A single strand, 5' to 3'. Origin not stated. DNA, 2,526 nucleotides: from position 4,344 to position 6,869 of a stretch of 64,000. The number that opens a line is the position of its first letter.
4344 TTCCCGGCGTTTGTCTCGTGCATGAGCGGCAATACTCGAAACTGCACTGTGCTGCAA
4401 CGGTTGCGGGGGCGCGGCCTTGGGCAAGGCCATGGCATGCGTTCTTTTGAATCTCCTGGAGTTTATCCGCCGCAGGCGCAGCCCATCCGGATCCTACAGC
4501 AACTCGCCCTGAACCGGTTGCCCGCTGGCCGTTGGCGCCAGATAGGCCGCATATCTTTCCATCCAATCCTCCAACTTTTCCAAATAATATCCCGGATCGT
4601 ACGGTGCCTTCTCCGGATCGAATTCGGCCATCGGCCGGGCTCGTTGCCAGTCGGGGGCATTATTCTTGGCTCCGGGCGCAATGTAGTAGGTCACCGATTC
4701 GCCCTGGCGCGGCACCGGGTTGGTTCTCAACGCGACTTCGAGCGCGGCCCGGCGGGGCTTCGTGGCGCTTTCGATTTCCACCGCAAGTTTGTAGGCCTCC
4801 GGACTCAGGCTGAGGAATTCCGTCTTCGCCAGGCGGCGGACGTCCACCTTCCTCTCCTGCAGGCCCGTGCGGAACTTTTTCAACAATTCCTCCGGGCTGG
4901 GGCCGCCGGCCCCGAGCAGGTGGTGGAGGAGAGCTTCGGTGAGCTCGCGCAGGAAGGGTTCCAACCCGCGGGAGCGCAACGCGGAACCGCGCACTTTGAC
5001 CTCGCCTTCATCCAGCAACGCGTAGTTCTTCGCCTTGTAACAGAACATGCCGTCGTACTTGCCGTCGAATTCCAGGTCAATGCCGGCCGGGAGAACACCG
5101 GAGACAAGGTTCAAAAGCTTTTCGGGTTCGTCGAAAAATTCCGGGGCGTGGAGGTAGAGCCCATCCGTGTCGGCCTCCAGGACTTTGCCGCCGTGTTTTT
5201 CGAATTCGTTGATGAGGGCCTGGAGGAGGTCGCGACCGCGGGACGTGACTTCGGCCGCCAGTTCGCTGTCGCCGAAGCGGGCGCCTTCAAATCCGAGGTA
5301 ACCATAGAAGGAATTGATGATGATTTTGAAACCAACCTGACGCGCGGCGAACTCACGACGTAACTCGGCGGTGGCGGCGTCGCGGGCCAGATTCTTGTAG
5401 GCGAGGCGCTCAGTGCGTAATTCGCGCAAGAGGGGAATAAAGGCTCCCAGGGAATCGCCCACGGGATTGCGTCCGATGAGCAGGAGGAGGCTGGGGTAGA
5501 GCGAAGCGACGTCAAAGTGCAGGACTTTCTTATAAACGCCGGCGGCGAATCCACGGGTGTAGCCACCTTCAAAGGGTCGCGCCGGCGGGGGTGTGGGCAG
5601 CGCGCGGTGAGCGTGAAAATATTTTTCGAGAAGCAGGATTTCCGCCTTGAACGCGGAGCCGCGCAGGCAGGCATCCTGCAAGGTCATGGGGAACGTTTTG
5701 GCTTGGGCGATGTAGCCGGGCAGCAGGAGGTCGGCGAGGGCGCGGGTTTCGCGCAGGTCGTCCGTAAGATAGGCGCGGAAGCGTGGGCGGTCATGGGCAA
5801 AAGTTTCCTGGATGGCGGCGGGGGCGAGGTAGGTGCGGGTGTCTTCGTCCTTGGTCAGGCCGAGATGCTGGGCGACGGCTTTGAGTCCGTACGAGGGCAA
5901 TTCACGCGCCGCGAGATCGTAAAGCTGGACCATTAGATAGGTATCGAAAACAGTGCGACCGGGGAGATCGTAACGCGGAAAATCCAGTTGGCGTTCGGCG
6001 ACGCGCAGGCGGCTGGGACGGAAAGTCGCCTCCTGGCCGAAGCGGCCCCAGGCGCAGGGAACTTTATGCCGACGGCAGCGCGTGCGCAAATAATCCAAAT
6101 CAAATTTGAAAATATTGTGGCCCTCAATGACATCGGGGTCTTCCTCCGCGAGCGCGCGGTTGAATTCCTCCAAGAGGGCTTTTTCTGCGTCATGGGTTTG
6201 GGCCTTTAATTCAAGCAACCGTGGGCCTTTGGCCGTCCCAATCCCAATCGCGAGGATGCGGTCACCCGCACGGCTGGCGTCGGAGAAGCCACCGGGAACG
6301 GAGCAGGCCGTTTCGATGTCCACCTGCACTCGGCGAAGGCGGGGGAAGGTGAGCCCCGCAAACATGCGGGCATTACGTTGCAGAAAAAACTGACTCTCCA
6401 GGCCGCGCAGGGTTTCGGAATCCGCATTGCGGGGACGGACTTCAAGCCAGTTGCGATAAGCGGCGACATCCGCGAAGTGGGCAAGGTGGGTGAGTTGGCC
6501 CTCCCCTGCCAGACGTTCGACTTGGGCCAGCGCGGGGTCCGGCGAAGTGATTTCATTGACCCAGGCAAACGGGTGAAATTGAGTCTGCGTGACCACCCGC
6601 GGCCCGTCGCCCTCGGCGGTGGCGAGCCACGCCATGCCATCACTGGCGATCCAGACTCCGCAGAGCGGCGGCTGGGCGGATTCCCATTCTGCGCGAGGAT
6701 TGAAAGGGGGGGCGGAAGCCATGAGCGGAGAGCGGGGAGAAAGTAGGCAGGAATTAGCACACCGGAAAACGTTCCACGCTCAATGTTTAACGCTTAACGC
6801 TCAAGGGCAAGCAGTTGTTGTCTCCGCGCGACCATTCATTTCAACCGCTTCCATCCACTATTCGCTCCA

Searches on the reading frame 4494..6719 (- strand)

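Call 63: search_protein_families(library=pfam, proteins=[window:4494-6719:-], max_evalue=0.0001)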
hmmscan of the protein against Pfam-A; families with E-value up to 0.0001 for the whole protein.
window:4494-6719:- (741 aa): 2 families
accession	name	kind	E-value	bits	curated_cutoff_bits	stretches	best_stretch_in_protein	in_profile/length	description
PF00136.26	DNA_pol_B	-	6.9e-20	71.7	23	1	430-718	123-444/453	DNA polymerase family B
PF03104.25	DNA_pol_B_exo1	-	9.7e-14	51.8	23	1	174-282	138-242/242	DNA polymerase family B, exonuclease domain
